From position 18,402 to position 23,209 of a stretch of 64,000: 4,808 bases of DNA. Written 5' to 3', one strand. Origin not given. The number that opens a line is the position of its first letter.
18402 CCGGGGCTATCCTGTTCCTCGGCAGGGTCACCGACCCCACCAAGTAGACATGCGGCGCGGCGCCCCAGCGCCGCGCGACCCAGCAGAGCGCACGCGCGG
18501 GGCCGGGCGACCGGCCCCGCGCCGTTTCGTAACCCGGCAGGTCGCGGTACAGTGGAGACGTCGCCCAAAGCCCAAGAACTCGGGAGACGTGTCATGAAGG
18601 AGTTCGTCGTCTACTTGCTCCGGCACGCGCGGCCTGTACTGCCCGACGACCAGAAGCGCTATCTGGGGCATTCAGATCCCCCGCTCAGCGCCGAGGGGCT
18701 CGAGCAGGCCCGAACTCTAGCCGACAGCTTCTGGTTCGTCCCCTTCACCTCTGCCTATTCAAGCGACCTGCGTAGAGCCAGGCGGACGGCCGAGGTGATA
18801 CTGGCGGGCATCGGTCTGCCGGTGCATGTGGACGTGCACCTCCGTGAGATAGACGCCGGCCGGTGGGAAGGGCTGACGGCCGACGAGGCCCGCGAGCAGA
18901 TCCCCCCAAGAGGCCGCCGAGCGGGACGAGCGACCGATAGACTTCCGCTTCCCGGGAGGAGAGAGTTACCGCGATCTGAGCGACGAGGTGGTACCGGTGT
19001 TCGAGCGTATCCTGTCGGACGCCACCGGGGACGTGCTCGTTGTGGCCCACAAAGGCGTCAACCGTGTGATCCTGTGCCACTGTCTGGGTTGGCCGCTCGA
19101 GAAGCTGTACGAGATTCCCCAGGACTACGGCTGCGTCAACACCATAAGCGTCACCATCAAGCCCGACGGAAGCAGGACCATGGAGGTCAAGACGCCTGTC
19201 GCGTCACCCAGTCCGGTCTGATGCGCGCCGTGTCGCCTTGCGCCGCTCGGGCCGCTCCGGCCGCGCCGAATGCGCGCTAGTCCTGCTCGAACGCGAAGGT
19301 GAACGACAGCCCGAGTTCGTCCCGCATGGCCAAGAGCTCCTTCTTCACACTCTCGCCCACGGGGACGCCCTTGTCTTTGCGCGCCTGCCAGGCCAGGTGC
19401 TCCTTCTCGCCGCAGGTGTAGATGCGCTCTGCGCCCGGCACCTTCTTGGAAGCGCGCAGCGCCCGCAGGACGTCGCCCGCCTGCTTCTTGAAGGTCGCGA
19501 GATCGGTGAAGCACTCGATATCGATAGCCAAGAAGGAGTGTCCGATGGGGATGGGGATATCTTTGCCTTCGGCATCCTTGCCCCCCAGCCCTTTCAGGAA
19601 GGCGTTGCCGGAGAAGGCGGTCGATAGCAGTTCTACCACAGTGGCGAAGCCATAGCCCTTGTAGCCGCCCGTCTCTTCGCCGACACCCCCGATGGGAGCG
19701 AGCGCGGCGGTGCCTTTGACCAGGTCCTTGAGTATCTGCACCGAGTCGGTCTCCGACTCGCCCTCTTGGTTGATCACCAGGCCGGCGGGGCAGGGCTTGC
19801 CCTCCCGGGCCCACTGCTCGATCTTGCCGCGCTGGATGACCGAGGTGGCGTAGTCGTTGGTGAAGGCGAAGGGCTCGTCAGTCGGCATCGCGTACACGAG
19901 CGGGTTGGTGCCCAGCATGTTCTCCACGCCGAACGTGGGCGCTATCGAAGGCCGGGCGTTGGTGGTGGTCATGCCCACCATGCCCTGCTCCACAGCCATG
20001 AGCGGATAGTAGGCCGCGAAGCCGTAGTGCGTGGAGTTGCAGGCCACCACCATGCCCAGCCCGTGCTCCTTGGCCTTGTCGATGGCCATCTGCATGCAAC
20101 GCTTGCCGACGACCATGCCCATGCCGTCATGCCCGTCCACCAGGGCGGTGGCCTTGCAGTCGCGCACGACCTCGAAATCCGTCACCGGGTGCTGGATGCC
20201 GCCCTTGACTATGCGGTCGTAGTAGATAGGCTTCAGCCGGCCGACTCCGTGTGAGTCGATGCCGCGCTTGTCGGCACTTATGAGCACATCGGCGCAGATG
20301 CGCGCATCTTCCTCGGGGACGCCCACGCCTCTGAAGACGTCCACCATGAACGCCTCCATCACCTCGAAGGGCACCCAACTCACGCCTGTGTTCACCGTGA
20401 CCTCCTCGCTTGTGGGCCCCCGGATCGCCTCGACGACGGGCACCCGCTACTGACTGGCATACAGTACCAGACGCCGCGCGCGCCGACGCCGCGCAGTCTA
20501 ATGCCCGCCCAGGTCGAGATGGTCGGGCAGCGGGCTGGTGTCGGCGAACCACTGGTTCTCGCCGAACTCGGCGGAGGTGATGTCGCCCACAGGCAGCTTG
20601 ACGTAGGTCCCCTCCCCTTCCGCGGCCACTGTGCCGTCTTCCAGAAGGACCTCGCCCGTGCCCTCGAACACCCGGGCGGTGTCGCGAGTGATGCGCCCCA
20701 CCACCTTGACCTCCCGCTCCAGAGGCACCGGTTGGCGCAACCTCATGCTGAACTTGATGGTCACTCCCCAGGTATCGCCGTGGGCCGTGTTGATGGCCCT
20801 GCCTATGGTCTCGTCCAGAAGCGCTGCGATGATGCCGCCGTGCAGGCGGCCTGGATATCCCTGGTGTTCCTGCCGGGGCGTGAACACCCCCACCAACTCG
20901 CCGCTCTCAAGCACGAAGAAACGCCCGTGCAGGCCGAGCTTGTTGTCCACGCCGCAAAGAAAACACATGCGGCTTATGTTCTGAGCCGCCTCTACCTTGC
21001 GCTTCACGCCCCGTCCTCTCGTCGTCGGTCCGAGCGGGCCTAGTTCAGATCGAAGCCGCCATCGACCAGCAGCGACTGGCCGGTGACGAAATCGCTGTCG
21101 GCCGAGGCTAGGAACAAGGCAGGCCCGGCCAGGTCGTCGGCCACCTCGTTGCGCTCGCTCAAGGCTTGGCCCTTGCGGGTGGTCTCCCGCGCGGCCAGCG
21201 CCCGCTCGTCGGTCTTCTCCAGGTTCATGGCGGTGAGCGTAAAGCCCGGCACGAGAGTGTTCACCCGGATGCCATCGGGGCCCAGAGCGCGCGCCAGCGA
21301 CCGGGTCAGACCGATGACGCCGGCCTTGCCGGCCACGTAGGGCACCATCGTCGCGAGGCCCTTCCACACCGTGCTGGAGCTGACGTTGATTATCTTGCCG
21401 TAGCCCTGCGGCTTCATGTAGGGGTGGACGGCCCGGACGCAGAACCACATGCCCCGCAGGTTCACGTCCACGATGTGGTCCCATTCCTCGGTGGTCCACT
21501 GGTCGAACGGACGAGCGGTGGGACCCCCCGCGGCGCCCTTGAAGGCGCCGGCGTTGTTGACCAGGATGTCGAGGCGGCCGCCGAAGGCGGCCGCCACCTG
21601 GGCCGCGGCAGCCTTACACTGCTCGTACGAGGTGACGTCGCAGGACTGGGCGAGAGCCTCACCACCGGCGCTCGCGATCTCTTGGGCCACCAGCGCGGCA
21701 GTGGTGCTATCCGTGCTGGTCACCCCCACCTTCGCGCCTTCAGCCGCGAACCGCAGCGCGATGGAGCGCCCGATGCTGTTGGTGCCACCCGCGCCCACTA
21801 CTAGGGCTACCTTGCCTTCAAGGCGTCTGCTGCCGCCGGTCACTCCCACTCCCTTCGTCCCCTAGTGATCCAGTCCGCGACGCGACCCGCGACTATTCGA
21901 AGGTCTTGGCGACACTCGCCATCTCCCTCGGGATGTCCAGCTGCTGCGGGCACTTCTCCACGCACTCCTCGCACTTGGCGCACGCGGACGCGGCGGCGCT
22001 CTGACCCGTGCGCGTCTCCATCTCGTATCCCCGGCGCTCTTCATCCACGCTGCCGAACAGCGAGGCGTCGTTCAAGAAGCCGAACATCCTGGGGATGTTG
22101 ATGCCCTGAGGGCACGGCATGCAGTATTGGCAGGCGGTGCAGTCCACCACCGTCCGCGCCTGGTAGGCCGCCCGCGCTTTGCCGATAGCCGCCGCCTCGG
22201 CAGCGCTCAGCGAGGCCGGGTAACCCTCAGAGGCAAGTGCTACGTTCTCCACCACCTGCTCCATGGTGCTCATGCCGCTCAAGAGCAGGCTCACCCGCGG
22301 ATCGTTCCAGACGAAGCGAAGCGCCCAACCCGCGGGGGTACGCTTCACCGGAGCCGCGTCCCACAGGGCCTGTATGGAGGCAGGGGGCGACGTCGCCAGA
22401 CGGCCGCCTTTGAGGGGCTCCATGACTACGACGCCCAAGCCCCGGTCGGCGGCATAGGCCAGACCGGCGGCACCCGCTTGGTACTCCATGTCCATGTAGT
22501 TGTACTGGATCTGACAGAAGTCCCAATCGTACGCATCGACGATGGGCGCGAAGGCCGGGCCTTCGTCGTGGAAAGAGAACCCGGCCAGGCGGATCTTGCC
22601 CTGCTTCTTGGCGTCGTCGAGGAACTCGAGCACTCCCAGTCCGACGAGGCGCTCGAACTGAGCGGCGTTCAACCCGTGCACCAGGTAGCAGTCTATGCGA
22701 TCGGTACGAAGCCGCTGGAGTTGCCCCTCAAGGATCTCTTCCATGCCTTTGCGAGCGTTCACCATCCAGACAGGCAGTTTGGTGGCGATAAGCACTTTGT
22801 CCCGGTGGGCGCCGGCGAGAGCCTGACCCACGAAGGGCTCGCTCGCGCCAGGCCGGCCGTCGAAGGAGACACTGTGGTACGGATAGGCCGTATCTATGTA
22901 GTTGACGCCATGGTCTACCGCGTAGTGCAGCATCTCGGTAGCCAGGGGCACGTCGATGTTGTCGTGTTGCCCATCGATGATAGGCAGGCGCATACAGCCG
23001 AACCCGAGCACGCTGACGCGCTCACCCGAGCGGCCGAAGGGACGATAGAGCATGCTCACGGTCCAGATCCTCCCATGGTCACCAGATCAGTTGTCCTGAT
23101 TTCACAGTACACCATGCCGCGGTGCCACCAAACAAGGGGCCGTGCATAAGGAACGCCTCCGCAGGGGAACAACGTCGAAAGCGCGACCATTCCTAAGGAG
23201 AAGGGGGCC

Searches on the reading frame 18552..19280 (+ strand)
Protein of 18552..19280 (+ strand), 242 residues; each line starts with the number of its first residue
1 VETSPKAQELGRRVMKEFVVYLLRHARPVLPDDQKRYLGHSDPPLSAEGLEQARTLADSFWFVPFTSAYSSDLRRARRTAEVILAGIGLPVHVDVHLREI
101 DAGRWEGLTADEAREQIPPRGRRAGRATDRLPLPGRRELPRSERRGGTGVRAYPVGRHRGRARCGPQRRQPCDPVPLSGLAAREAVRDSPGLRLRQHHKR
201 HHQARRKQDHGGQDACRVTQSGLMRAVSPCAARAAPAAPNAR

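Call 22: search_protein_families(library=pfam, proteins=[window:18552-19280:+])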
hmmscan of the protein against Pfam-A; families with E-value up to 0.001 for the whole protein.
window:18552-19280:+ (242 aa): 1 family
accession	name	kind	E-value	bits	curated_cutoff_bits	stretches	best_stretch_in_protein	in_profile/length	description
PF00300.27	His_Phos_1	-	1.2e-29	103.8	21.7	1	20-138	1-118/194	Histidine phosphatase superfamily (branch 1)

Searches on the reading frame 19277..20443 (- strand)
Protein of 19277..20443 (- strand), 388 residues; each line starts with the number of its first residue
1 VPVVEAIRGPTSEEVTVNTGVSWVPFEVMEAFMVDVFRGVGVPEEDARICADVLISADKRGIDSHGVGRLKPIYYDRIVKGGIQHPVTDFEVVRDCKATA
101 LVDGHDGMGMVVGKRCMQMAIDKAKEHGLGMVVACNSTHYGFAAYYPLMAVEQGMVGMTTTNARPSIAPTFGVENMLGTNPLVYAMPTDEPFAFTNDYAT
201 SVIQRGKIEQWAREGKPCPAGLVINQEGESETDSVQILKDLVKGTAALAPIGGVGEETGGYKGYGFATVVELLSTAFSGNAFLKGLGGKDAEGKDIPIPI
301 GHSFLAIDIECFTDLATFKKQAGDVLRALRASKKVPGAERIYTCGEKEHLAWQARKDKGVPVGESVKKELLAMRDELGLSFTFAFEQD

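Call 22: search_protein_families(library=pfam, proteins=[window:19277-20443:-])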
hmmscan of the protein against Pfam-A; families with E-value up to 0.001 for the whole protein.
window:19277-20443:- (388 aa): 1 family
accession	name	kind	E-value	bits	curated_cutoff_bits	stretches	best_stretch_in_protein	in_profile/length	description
PF02615.19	Ldh_2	-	6.6e-113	377.6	38.8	1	25-370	2-332/333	Malate/L-lactate dehydrogenase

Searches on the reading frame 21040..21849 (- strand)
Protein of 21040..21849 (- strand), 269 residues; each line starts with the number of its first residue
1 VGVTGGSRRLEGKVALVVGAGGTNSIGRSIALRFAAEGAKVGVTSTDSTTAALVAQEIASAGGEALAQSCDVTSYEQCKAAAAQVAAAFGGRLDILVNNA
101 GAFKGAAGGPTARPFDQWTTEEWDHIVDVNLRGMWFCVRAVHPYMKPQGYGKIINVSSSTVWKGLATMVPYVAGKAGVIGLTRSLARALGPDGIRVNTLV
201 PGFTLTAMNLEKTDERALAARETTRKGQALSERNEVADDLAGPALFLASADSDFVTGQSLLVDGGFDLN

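Call 22: search_protein_families(library=pfam, proteins=[window:21040-21849:-])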
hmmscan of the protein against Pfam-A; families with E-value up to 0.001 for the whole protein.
window:21040-21849:- (269 aa): 4 families
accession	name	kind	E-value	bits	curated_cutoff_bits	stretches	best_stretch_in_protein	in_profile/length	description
PF13561.12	adh_short_C2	-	1.6e-57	195.2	27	1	19-266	1-235/236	Enoyl-(Acyl carrier protein) reductase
PF00106.31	adh_short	-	5.1e-52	176.6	26.6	1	13-215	1-193/195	short chain dehydrogenase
PF08659.16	KR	-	1.9e-08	34.9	22.6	1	20-181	6-159/180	KR domain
PF23441.1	SDR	-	0.00037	20.4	27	1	130-266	122-255/258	SDR-like rossmann domain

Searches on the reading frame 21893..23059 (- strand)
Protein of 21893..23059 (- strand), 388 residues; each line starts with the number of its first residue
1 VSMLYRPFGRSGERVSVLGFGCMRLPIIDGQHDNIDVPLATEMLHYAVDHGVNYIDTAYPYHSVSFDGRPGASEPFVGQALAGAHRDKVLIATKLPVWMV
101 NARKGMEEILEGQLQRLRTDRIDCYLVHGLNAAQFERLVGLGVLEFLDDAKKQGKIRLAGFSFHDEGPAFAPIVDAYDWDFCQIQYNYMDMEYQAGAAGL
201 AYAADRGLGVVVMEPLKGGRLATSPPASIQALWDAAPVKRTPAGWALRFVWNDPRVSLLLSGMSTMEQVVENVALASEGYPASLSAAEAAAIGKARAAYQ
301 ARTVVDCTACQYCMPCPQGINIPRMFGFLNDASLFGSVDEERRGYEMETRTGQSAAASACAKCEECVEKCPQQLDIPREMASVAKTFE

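Call 22: search_protein_families(library=pfam, proteins=[window:21893-23059:-])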
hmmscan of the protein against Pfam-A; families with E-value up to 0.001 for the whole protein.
window:21893-23059:- (388 aa): 6 families
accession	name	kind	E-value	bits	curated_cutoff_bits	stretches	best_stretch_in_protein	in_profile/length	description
PF00248.27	Aldo_ket_red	-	3.5e-35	121.9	24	1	18-277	2-275/291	Aldo/keto reductase family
PF13746.11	Fer4_18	-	1.1e-07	32.4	27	0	348-378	49-79/114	4Fe-4S dicluster domain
PF13187.11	Fer4_9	-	1.7e-07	31.6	27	1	306-373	1-50/52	4Fe-4S dicluster domain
PF13534.11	Fer4_17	-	3.6e-06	27.9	22.2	1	307-375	2-61/61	4Fe-4S dicluster domain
PF13183.11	Fer4_8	-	0.00019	22.4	27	1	306-373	4-67/68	4Fe-4S dicluster domain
PF13237.11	Fer4_10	-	0.00039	20.7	25.5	1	306-371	8-53/53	4Fe-4S dicluster domain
